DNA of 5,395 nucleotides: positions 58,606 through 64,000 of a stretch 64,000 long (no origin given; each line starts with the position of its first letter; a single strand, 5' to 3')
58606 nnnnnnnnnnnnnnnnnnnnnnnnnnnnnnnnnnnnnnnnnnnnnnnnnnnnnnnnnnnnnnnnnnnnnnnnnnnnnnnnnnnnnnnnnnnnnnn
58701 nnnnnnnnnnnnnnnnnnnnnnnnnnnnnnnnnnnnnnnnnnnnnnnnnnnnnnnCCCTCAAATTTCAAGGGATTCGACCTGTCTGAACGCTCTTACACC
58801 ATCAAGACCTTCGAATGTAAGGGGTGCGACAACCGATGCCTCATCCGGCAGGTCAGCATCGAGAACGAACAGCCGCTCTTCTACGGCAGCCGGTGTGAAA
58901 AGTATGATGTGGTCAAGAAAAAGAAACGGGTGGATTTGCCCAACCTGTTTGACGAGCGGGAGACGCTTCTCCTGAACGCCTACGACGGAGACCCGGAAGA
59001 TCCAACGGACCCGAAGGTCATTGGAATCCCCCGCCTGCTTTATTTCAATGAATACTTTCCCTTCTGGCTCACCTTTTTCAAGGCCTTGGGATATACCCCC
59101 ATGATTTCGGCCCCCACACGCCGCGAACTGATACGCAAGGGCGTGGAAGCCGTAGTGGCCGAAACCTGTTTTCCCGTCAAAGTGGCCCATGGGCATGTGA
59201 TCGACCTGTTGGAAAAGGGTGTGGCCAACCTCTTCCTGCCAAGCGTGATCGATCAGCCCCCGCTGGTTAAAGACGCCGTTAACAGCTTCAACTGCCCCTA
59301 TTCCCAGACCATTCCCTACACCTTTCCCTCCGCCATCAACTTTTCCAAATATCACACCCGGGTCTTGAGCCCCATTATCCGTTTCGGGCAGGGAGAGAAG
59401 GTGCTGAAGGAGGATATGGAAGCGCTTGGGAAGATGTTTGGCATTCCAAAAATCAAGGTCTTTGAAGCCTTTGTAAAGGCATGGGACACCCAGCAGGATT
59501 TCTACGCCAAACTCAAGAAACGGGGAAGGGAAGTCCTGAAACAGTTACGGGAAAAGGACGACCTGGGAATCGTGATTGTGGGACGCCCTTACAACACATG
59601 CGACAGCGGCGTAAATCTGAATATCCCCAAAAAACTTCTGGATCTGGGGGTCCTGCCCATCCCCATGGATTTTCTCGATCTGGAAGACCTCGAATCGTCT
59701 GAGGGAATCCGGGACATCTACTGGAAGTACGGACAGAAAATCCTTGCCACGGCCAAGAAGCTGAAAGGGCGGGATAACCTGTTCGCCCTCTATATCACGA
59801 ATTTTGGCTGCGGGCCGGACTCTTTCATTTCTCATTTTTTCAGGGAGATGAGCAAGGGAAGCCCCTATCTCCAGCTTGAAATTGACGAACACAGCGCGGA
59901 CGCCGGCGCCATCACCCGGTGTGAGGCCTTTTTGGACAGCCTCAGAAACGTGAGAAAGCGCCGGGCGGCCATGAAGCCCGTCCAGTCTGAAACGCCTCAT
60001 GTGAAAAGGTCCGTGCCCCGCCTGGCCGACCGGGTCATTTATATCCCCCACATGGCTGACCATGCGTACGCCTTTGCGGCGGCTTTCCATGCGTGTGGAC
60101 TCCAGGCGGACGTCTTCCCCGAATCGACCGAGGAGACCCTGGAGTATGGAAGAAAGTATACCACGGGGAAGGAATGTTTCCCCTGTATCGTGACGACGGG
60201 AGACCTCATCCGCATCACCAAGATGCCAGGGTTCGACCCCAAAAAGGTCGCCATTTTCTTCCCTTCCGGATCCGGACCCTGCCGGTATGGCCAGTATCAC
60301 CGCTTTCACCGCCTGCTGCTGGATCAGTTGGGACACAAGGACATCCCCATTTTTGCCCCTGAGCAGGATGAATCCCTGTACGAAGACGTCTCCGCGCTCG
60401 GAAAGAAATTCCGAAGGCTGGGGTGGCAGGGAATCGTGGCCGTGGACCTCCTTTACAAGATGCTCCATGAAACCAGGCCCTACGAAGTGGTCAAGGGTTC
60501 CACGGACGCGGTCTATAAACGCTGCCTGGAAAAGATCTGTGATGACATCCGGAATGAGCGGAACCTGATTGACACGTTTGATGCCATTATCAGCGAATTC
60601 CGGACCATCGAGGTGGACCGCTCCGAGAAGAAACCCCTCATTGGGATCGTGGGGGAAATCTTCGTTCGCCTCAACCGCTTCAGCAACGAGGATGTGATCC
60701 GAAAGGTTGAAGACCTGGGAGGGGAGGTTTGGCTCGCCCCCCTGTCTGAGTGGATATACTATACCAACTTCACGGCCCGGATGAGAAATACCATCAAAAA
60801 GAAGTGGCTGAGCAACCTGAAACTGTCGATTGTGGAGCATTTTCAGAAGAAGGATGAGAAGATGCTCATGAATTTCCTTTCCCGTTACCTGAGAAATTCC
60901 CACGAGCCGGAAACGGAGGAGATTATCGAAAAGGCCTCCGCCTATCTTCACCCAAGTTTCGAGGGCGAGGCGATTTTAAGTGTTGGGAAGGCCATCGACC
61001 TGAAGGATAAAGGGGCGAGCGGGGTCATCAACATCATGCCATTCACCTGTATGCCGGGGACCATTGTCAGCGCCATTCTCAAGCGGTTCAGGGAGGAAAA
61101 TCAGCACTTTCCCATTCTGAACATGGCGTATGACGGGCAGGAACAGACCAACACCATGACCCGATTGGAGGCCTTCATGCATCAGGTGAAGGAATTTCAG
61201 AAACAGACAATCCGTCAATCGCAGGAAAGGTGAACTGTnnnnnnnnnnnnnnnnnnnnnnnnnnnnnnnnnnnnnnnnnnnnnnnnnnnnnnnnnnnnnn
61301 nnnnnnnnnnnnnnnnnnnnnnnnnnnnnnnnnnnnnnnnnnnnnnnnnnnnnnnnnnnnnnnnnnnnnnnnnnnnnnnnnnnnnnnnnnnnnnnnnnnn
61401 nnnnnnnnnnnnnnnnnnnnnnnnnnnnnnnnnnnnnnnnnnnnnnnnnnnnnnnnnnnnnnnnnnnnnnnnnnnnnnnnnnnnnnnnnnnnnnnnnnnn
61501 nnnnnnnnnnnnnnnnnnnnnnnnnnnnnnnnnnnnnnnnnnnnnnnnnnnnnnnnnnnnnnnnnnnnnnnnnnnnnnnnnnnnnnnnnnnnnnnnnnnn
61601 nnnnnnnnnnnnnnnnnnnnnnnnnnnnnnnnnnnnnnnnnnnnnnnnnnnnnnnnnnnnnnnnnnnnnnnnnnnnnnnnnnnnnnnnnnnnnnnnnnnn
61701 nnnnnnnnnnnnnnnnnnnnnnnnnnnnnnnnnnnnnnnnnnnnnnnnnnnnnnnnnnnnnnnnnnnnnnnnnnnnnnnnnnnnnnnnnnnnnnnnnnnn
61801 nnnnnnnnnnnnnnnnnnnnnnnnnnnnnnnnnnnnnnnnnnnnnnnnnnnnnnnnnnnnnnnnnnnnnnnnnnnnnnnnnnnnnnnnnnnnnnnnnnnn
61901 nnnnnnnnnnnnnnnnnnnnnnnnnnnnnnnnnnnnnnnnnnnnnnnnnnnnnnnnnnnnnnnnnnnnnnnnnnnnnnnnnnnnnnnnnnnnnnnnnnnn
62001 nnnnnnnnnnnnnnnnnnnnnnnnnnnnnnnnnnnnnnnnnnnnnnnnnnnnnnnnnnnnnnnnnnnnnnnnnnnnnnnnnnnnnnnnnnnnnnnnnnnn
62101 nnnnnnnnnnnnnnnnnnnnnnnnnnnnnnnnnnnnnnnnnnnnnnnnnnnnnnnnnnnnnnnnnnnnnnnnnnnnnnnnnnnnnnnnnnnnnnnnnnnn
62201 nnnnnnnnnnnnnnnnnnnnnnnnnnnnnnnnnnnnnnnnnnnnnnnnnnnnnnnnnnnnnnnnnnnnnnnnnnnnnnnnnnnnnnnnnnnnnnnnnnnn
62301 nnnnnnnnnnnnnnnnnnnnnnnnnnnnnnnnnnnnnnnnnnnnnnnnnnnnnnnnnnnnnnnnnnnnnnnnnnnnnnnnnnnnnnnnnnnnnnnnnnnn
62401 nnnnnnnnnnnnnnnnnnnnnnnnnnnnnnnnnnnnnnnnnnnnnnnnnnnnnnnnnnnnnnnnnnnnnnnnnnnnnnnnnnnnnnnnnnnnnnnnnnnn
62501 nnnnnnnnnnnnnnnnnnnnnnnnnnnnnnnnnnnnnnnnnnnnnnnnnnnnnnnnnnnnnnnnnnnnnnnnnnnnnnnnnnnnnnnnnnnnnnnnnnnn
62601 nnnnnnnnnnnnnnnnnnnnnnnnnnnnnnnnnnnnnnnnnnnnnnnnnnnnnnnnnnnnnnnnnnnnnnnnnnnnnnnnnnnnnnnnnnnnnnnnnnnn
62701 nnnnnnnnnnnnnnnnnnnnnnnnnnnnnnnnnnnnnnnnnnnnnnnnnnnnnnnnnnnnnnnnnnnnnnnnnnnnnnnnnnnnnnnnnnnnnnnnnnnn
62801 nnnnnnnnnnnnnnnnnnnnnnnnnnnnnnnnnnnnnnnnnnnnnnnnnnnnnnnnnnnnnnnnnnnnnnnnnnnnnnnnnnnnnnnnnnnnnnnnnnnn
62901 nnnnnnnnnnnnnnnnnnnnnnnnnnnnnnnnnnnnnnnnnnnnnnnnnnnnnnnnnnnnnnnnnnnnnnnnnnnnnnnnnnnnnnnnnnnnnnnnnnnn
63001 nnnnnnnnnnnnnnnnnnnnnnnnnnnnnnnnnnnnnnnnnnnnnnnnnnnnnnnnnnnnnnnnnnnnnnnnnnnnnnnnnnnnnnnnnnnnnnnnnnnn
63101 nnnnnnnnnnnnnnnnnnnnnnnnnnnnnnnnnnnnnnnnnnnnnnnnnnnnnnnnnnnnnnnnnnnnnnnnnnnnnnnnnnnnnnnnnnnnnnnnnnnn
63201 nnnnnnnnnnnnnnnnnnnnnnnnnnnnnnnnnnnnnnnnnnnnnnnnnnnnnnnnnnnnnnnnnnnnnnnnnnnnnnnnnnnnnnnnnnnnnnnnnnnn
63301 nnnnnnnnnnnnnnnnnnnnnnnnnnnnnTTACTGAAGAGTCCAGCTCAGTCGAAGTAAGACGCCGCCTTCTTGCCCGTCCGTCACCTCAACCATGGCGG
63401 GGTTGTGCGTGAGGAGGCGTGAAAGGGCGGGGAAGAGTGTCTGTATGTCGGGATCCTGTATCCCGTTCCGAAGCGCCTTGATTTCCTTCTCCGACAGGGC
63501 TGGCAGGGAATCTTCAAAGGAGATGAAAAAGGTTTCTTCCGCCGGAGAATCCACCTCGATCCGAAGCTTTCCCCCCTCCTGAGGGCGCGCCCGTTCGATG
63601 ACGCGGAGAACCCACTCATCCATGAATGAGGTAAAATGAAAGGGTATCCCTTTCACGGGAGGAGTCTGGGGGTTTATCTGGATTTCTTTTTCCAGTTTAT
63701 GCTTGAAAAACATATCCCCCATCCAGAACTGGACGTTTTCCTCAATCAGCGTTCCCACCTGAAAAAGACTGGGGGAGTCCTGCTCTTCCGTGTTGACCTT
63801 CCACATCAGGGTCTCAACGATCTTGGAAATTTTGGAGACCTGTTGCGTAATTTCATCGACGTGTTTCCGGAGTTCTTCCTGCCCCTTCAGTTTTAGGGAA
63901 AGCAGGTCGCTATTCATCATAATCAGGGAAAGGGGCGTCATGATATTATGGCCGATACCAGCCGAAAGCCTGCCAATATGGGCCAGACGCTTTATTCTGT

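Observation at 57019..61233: Single-chain 1404-aa fusion of two activase ATPases and two dehydratase/reductase-like domains, of unknown function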

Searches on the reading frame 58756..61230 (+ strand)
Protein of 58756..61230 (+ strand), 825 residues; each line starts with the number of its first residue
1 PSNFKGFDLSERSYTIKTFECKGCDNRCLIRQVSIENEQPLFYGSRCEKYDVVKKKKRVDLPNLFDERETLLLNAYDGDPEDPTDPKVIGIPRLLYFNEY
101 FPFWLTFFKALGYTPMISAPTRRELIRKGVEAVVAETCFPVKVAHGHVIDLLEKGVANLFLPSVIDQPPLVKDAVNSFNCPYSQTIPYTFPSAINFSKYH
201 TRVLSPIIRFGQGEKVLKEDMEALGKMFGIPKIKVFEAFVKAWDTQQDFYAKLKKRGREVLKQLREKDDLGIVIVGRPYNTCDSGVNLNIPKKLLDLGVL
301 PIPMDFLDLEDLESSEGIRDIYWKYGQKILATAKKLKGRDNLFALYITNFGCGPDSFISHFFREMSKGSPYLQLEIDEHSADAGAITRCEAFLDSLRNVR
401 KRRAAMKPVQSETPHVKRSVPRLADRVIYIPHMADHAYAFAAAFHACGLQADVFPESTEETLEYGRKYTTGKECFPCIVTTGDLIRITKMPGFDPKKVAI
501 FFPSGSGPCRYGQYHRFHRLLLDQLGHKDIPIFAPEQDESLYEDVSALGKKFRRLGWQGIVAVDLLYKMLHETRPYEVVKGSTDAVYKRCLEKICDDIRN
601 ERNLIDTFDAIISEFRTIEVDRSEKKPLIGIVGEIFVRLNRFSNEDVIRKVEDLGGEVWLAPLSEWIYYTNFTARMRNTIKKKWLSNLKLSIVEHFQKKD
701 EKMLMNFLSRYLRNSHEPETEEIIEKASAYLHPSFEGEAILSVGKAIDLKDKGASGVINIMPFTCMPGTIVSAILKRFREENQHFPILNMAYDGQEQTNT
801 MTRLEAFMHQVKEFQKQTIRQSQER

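Call 42: predict_structure(alignment_id=A1)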
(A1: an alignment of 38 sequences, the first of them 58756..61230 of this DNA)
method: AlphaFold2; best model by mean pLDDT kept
length: 825 residues; sequences in the alignment: 38
mean_pLDDT: 71.3   pTM: 0.65
mean pLDDT of the five models: 71.3, 70.3, 70.2, 59.2, 59.1
residues with pLDDT >= 90: 122; 70-90: 367; 50-70: 195; < 50: 141
segments of 3 or more residues with pLDDT < 50: 1-16, 33-58, 278-288, 313-316, 350-353, 378-384, 400-421, 504-514, 536-543, 545-547, 639-642, 734-736, 763-766, 793-798
pLDDT, mean of each block of 10 residues (from residue 1): 32 47 52 47 44 42 82 89 94 74 93 91 71 60 83 93 73 56 69 80 86 78 88 91 91 89 83 65 46 69 77 51 63 78 74 55 71 59 50 58 36 31 75 81 86 78 71 64 82 83 49 56 76 54 51 81 88 91 93 93 90 93 89 57 70 89 72 61 64 72 80 71 79 55 84 86 51 74 81 49 81 85 66
secondary structure, 60 per line:
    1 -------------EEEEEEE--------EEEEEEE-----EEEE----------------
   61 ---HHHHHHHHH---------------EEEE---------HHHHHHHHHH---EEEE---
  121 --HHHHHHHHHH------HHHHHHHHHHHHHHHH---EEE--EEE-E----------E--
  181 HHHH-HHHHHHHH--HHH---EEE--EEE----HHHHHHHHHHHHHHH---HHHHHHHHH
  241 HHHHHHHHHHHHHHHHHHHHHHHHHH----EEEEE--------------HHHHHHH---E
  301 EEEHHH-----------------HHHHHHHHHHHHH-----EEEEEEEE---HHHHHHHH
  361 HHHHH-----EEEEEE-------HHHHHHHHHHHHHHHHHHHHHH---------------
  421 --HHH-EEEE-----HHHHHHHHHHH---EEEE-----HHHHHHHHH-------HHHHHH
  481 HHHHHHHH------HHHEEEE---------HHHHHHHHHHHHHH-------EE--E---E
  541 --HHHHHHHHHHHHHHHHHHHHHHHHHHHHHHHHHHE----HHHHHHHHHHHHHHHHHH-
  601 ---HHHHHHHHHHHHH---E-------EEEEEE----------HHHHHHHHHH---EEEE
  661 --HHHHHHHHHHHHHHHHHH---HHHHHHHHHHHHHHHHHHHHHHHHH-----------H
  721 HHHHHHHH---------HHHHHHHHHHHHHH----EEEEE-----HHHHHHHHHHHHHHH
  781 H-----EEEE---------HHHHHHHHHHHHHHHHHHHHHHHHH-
elements in order (helices of 4 or more, strands of 3 or more residues): E14-20 E29-35 E41-44 H64-72 E88-91 H101-110 E114-117 H123-132 H139-154 E158-160 E163-165 H181-184 H186-193 E202-204 E207-209 H214-228 H232-266 E271-275 H290-296 E300-303 H324-336 E342-349 H353-365 E371-376 H384-405 E427-430 H436-446 E450-453 H459-467 H475-488 E498-501 H511-524 H543-576 H582-599 H604-616 E628-633 H644-653 E657-660 H663-680 H684-708 H720-728 H738-751 E756-760 H766-781 E787-790 H800-824

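Call 45: fold_search(model_id=the predicted structure, library=pdb)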
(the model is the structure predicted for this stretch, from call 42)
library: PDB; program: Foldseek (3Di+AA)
matches with E <= 10: 657; with E <= 0.001: 12
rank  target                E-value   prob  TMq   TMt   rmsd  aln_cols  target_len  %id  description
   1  7yyl_A                7.0e-06  1.00  0.27  0.47   8.7       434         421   13  nucleotide-free DCCP:DCCP-R complex (released 2022-12-28)
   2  7yyl_D                7.3e-06  1.00  0.27  0.47   8.6       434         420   12  nucleotide-free DCCP:DCCP-R complex (released 2022-12-28)
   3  8s02_B                8.0e-06  1.00  0.24  0.44   9.2       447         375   13  BzdNO-benzoyl-CoA complex (released 2025-03-05)
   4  7yzm_A                1.1e-05  1.00  0.27  0.46   8.7       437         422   12  MgADPNP-bound DCCP:DCCP-R complex (released 2022-12-28)
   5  6eno                  1.2e-05  1.00  0.28  0.50   7.5       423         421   13  Double cubane cluster oxidoreductase (released 2018-03-14)
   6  7yyl_B                1.8e-05  1.00  0.27  0.46   8.0       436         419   13  nucleotide-free DCCP:DCCP-R complex (released 2022-12-28)
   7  8s2r_C                5.5e-05  1.00  0.26  0.44   9.6       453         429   12  BzdNO in partially coenzyme A - free state (released 2025-03-05)
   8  3o3n_B                1.6e-04  1.00  0.25  0.49   7.7       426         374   14  (R)-2-hydroxyisocaproyl-CoA dehydratase in complex with its substrate (R)-2-hydroxyisocaproyl-CoA (released 2011-03-16)
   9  3o3o_A                1.7e-04  1.00  0.23  0.42  11.2       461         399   12  (R)-2-hydroxyisocaproyl-CoA dehydratase in complex with (R)-2-hydroxyisocaproate (released 2011-03-16)
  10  3o3m_A                8.1e-04  1.00  0.26  0.46   9.3       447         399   13  (R)-2-Hydroxyisocaproyl-CoA Dehydratase (released 2011-03-16)
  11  9g87_A                8.9e-04  1.00  0.25  0.42   9.5       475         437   11  3-methylbenzoyl-CoA reductase from Thauera chlorobenzoica (subunits MbdON ) (released 2026-02-04)
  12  9gai_A                8.9e-04  1.00  0.25  0.41   9.6       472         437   12  3-methylbenzoyl-CoA reductase from Thauera chlorobenzoica (MbdONPQ) (released 2026-02-18)
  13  9gai_E                2.6e-03  1.00  0.25  0.42   9.4       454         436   12  3-methylbenzoyl-CoA reductase from Thauera chlorobenzoica (MbdONPQ) (released 2026-02-18)
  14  9g87_B                5.8e-03  1.00  0.27  0.49   8.1       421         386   10  3-methylbenzoyl-CoA reductase from Thauera chlorobenzoica (subunits MbdON ) (released 2026-02-04)
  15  9d9u_A                2.1e-02  0.33  0.11  0.20  20.2       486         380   11  Rhodospirillum rubrum Nitrogenase-like Methylthio-alkane Reductase Complex with an Oxidized P-cluster (released 2025-11-05)
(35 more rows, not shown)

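Call 49: search_protein_representatives(protein=window:58756-61230:+)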
Query: 825 residues. Proteins with E-value up to 0.001 (for the whole library): 5274; up to 1e-10: 3124; up to 1e-30: 1105. The best 150 are listed.
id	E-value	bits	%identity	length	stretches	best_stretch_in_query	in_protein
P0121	2.5e-277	938.8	50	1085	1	2-814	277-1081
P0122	1.3e-243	827.3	46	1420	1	2-813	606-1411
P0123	2.7e-237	806.4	44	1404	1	2-816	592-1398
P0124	1.3e-235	800.9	48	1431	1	3-821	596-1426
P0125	6.3e-230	782.0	45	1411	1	1-814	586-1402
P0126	1.0e-219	748.2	44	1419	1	2-821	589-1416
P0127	1.0e-218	744.9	43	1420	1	2-816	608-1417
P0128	2.3e-215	733.9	42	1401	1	3-815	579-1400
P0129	5.3e-214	729.4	44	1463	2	88-817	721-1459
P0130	1.1e-213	728.4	45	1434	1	3-811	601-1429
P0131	2.4e-211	720.6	42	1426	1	2-816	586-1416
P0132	4.7e-210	716.3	44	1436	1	2-818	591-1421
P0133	8.7e-209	712.1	43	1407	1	3-815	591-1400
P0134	1.2e-205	701.7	45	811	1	11-812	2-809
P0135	1.5e-205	701.4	41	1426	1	3-815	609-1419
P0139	2.7e-202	690.7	41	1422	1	3-817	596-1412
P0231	7.0e-127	441.2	32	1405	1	1-815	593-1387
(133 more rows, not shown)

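Call 71: search_dna_similar(query=window:58756-61230:+, collection=plasmids, mode=protein, max_rows=40)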
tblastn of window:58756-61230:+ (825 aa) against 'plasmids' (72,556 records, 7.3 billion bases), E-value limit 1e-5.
Records with a match: 11; places in all: 12; records where one place covers at least 80% of the query: 11.
Best place of each record, by identity: <60% 11.
By first word of the organism name: Listeria 2; Fusobacterium 2; Acetoanaerobium 1; Collinsella 1; Haliovirga 1; Monoglobus 1; Paraclostridium 1; Subdoligranulum 1; Brevibacillus 1.
By predicted mobility (MOB-suite, as given by PLSDB): non-mobilizable 11.
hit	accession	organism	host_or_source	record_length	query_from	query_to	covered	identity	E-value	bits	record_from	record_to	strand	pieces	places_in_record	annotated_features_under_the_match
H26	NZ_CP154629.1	Acetoanaerobium noterae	cell culture,Sludge of a digestion ...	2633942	12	813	97%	26.1%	5e-77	281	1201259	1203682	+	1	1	none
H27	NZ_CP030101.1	Listeria monocytogenes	Environment,water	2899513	9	825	99%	25.1%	5e-64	242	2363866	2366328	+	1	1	none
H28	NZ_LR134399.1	Listeria monocytogenes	Homo sapiens,Vein blood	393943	9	825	99%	25.0%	7e-63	238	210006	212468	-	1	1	2-hydroxyacyl-CoA dehydratase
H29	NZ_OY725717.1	Collinsella aerofaciens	-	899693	8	813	98%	25.2%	4e-65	245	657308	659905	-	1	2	2-hydroxyacyl-CoA dehydratase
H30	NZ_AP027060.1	Haliovirga abyssi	-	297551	3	819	99%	24.7%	1e-62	238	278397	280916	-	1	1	acyl-CoA dehydratase activase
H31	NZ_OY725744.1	Monoglobus pectinilyticus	-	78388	89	817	82%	28.9%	6e-32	227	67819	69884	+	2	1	2-hydroxyacyl-CoA dehydratase | acyl-CoA dehydratase activase-related protein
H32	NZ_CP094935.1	Paraclostridium bifermentans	Homo sapiens,feces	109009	84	807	88%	27.0%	1e-63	241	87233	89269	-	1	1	acyl-CoA dehydratase activase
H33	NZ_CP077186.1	Fusobacterium animalis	Homo sapiens,resected colorectal tumor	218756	21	817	91%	25.6%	1e-26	210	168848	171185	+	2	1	2-hydroxyacyl-CoA dehydratase | acyl-CoA dehydratase activase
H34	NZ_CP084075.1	Fusobacterium vincentii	-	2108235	21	812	91%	25.4%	3e-26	212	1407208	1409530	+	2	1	none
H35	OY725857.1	Subdoligranulum variabile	-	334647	16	818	94%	24.5%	8e-25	191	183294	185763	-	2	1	none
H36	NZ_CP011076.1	Brevibacillus laterosporus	Oryza sativa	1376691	89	813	80%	25.6%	3e-20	208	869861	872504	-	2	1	none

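Call 76: search_solved_structures(query=A3, max_evalue=10, show_alignments=4)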
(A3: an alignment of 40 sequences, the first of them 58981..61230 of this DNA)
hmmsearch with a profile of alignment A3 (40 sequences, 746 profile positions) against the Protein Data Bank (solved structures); distinct sequences matched with E-value up to 10: 2.
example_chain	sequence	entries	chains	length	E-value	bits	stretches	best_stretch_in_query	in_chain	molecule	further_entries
5h3c_A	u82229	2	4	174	0.16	13.3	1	176-238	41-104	Protein SUPPRESSOR OF npr1-1, CONSTITUTIVE 1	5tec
8znl_A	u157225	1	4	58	0.57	11.4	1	601-653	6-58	PD-L1 de novo binder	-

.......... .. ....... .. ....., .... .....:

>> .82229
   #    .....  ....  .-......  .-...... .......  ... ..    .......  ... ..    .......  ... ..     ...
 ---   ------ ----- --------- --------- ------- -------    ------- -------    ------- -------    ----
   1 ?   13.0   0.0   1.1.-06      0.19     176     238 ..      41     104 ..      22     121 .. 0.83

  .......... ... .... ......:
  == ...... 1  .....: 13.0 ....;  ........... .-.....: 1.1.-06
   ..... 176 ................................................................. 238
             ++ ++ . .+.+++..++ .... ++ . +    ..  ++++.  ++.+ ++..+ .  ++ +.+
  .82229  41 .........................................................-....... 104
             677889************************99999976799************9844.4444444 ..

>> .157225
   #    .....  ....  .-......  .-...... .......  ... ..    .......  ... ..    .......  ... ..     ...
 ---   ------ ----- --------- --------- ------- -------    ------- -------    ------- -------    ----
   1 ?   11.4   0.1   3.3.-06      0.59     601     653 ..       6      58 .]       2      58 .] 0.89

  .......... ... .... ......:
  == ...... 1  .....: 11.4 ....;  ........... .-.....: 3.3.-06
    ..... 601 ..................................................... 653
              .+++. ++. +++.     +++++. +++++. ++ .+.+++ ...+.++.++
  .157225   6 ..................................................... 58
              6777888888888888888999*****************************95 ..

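Call 93: list_cluster_members(proteins=[P0122, P0123, P0124, P0125, P0126, P0127, P0128, P0130, P0132, P0139])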
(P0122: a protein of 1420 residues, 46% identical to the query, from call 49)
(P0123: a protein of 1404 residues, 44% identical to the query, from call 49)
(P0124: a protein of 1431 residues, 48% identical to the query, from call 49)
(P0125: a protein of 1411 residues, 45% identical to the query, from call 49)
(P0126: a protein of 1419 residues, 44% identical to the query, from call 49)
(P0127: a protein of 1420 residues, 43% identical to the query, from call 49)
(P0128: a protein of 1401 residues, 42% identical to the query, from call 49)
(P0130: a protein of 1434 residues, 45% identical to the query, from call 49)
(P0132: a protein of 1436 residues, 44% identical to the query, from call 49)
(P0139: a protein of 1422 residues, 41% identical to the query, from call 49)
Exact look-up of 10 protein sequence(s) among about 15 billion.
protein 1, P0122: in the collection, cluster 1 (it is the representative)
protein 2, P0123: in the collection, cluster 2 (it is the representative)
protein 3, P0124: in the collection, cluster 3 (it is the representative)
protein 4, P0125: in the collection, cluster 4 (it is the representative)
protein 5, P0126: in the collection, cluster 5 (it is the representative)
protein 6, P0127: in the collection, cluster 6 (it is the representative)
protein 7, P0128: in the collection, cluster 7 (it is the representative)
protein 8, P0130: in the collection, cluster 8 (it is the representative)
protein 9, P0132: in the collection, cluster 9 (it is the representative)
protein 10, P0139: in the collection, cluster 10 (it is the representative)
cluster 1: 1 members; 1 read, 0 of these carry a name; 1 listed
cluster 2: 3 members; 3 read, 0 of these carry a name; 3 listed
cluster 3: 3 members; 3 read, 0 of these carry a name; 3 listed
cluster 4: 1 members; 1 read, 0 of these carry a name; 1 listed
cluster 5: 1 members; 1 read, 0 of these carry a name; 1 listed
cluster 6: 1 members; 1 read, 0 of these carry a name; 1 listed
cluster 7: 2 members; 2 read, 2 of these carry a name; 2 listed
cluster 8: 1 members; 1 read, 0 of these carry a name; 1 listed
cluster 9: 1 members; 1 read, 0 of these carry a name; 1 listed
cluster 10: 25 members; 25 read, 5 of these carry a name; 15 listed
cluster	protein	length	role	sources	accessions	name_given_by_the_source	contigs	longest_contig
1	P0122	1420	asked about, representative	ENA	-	-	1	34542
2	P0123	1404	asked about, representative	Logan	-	-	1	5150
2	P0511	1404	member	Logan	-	-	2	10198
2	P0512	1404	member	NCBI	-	-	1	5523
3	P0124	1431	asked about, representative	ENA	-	-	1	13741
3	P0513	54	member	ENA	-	-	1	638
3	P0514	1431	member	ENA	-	-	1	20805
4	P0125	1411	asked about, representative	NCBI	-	-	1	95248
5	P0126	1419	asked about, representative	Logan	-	-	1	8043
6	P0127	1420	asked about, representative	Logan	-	-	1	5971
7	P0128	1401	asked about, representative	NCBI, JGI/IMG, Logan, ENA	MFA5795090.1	MAG: acyl-CoA dehydratase activase [Candidatus Brocadiia bacterium]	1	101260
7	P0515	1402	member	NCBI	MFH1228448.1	MAG: acyl-CoA dehydratase activase [Planctomycetota bacterium]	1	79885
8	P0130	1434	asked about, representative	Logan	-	-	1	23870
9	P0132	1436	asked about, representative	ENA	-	-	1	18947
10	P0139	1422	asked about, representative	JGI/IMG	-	predicted CoA-substrate-specific enzyme activase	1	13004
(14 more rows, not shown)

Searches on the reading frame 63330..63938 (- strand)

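Call 11: search_protein_families(library=pfam, proteins=[window:63330-63938:-], max_evalue=0.001)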
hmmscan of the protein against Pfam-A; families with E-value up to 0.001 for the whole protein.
window:63330-63938:- (202 aa): 1 family
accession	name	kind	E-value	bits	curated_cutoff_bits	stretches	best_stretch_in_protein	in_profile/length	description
PF00512.31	HisKA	-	6.8e-05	23.3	26.9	1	1-44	15-57/66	His Kinase A (phospho-acceptor) domain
